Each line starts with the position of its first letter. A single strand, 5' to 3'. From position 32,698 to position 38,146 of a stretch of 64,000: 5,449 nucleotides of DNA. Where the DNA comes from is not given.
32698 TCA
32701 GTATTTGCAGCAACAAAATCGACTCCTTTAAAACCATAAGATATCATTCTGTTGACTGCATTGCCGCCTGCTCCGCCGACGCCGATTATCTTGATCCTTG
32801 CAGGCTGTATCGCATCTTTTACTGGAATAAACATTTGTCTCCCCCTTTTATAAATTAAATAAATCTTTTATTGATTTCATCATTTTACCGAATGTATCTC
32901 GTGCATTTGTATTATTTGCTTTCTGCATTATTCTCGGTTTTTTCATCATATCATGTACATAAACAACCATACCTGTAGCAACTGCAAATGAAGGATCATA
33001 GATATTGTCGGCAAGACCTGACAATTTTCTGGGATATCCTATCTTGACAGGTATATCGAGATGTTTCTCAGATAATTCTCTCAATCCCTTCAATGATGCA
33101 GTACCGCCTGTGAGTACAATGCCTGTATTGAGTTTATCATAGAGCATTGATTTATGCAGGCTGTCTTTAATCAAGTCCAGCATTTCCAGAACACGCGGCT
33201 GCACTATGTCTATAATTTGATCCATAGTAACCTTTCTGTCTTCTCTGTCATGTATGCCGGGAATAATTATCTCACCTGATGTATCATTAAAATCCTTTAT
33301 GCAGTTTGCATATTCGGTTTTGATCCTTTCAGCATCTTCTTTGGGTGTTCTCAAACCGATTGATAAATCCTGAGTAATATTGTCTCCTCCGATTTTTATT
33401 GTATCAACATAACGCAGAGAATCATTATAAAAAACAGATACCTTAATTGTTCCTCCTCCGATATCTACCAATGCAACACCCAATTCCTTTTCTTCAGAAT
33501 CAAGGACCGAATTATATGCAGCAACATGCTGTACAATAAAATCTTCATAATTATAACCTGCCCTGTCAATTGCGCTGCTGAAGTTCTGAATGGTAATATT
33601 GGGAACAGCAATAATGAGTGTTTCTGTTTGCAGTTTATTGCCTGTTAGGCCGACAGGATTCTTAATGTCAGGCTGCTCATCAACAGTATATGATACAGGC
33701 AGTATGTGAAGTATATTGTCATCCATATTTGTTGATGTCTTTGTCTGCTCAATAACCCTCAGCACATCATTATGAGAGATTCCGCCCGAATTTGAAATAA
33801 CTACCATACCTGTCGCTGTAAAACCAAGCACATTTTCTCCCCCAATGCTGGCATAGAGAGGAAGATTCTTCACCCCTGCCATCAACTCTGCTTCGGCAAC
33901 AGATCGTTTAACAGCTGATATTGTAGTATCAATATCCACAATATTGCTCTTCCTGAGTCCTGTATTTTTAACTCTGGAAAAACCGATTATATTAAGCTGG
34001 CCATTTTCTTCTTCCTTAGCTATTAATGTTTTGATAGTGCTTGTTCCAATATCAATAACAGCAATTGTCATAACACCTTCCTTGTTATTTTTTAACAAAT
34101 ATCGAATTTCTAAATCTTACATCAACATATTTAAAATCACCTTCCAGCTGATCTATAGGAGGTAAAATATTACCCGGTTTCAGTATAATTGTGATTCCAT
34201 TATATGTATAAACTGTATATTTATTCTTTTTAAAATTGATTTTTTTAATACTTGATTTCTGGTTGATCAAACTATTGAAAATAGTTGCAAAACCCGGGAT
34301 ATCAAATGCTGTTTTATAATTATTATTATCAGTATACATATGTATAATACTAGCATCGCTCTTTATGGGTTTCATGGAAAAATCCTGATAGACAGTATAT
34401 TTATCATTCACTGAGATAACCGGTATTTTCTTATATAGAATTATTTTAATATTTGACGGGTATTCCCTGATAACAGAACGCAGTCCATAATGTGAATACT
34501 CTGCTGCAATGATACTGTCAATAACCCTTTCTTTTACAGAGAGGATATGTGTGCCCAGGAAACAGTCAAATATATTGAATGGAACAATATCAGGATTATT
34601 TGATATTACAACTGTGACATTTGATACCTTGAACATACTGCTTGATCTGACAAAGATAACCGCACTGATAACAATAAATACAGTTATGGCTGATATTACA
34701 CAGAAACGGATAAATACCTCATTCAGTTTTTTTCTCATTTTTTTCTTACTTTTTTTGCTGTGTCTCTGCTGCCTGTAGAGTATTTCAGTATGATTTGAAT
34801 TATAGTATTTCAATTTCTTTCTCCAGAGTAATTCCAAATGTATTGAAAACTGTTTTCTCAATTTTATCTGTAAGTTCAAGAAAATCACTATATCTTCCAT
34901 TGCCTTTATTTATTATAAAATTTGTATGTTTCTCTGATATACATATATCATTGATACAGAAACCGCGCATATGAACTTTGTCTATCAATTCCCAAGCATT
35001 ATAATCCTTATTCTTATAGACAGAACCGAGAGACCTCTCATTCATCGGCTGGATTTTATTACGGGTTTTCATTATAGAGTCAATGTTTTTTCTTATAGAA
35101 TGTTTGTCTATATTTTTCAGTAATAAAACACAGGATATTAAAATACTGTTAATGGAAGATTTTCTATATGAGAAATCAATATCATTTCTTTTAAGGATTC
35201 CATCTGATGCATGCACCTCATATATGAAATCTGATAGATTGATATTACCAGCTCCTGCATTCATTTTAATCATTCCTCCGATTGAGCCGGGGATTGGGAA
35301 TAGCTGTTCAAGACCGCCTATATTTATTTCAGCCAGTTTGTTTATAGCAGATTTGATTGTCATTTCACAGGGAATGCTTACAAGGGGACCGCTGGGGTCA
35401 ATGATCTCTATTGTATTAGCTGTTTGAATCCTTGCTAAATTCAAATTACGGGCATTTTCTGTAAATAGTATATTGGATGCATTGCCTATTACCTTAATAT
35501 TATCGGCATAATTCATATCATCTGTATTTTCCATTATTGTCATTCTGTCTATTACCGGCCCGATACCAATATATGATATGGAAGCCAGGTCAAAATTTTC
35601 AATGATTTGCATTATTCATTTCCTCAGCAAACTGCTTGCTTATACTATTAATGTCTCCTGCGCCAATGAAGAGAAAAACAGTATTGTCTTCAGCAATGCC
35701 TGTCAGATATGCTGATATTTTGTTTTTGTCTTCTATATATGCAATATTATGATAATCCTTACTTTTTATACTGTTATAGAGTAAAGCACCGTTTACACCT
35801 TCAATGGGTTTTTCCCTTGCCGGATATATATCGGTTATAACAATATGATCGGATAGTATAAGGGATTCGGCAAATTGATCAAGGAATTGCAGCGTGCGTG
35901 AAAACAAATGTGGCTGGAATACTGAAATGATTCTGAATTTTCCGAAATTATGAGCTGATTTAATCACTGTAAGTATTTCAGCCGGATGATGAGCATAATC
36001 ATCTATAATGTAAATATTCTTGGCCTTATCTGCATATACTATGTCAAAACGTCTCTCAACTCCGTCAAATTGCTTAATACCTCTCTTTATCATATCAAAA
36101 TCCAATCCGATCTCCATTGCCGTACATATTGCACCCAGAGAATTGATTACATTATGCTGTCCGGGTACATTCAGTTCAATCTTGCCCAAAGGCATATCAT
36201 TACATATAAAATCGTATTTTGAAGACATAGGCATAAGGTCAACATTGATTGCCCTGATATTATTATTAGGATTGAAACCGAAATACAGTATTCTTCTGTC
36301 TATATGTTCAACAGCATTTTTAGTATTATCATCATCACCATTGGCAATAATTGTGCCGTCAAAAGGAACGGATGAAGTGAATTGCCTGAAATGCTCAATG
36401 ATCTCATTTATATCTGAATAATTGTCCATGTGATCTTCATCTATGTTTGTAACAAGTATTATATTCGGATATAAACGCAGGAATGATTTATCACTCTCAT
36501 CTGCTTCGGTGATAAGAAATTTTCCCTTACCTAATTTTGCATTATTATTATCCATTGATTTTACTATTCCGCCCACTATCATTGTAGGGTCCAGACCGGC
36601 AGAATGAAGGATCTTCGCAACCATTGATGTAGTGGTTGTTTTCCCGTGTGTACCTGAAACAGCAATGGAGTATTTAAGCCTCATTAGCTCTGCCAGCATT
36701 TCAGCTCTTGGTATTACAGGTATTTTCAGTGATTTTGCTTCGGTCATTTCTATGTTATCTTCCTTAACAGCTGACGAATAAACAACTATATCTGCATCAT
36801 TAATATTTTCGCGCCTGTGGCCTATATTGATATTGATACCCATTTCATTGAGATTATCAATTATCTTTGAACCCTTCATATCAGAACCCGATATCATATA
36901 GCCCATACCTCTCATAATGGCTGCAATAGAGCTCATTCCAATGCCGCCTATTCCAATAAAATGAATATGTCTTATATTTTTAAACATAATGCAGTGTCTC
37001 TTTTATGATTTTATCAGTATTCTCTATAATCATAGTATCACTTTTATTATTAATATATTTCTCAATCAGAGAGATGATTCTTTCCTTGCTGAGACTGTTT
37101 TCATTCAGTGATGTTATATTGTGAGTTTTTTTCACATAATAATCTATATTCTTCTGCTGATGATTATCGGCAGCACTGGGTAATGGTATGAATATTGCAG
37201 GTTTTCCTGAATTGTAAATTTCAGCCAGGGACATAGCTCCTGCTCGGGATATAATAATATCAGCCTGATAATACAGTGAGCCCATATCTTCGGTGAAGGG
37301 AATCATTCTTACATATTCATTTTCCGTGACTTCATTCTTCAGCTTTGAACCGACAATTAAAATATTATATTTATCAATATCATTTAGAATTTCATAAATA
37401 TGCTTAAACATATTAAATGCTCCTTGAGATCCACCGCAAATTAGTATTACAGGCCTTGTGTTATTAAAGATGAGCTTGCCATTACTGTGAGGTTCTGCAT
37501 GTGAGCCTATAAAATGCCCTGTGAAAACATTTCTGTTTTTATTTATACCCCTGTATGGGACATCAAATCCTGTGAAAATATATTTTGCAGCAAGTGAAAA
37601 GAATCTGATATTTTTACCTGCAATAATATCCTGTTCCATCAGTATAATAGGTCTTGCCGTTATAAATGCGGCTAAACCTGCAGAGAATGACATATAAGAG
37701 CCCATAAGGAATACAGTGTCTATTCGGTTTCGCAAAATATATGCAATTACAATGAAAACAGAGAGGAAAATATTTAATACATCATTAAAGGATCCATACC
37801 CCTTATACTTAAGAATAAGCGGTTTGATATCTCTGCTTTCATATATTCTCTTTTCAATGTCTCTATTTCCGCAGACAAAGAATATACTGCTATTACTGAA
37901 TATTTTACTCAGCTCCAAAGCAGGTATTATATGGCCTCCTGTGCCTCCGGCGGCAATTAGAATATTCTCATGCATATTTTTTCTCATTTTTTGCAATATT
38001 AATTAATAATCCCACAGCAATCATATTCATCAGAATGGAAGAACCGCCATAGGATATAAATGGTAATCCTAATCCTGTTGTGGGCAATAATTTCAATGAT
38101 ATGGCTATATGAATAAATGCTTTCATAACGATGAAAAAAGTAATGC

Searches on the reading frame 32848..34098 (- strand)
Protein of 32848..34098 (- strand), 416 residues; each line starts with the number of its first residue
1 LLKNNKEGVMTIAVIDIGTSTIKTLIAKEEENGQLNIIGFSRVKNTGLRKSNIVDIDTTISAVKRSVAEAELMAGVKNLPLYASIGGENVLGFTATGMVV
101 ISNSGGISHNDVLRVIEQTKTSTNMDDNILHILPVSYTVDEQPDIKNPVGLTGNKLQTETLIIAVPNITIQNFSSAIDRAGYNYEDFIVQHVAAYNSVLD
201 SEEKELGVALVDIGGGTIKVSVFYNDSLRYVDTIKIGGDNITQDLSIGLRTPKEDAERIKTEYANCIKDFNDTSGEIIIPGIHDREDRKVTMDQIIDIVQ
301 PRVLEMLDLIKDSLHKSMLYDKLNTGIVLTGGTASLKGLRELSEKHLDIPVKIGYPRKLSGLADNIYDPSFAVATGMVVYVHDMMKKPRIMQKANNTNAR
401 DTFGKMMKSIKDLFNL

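Call 77: search_protein_families(library=pfam, proteins=[window:32848-34098:-], max_evalue=0.000001)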
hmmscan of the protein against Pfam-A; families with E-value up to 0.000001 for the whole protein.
window:32848-34098:- (416 aa): 4 families
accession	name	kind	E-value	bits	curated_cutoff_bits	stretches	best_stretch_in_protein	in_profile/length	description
PF14450.12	FtsA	-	2e-41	141.7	31.8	1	209-376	1-127/127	Cell division protein FtsA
PF02491.25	SHS2_FTSA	-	6.5e-17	62.1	25.4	1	87-163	1-78/79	SHS2 domain inserted in FTSA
PF06723.19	MreB_Mbl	-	1.6e-14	53.9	27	1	193-354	133-304/327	MreB/Mbl protein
PF11104.14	PilM_2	-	7.4e-13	48.6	27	0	185-262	158-236/340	Type IV pilus assembly protein PilM;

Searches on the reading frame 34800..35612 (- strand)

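Call 77: search_protein_families(library=pfam, proteins=[window:34800-35612:-], max_evalue=0.000001)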
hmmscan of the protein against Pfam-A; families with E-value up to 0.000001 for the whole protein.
window:34800-35612:- (270 aa): 1 family
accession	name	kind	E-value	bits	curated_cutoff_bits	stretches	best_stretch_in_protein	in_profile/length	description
PF02873.21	MurB_C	-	7.5e-28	97.1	27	1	173-270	2-99/99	UDP-N-acetylenolpyruvoylglucosamine reductase, C-terminal domain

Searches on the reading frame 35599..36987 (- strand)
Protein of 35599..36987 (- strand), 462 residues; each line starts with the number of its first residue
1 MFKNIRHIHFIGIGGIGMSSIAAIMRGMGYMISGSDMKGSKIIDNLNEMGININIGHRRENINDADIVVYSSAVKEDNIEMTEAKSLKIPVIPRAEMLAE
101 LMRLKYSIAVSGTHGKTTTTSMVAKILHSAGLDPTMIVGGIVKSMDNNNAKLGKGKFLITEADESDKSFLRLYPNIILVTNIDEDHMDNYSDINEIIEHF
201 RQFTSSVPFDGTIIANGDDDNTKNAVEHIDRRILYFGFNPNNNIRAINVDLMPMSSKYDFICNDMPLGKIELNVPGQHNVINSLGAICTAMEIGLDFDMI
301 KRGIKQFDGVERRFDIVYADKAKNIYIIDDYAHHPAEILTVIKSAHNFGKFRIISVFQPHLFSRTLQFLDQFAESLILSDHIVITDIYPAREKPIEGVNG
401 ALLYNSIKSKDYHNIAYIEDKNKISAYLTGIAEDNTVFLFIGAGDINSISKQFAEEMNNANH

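Call 77: search_protein_families(library=pfam, proteins=[window:35599-36987:-], max_evalue=0.000001)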
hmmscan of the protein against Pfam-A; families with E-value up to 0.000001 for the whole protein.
window:35599-36987:- (462 aa): 3 families
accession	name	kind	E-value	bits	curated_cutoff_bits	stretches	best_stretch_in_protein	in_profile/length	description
PF01225.30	Mur_ligase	-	3.5e-29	101.5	21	1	7-106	1-95/95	Mur ligase family, catalytic domain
PF08245.18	Mur_ligase_M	-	2.3e-27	96.7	24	1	110-290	1-200/200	Mur ligase middle domain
PF02875.26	Mur_ligase_C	-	2.6e-15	57.8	28.4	1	312-444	1-127/127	Mur ligase, glutamate ligase domain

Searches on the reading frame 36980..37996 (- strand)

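Call 77: search_protein_families(library=pfam, proteins=[window:36980-37996:-], max_evalue=0.000001)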
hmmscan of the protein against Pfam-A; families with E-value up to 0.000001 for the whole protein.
window:36980-37996:- (338 aa): 2 families
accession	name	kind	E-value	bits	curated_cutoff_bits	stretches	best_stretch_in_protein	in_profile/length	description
PF04101.22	Glyco_tran_28_C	-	2.4e-26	93.2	22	1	183-320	1-146/166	Glycosyltransferase family 28 C-terminal domain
PF03033.26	Glyco_transf_28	-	1.1e-15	58.4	26.2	1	12-141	1-138/139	Glycosyltransferase family 28 N-terminal domain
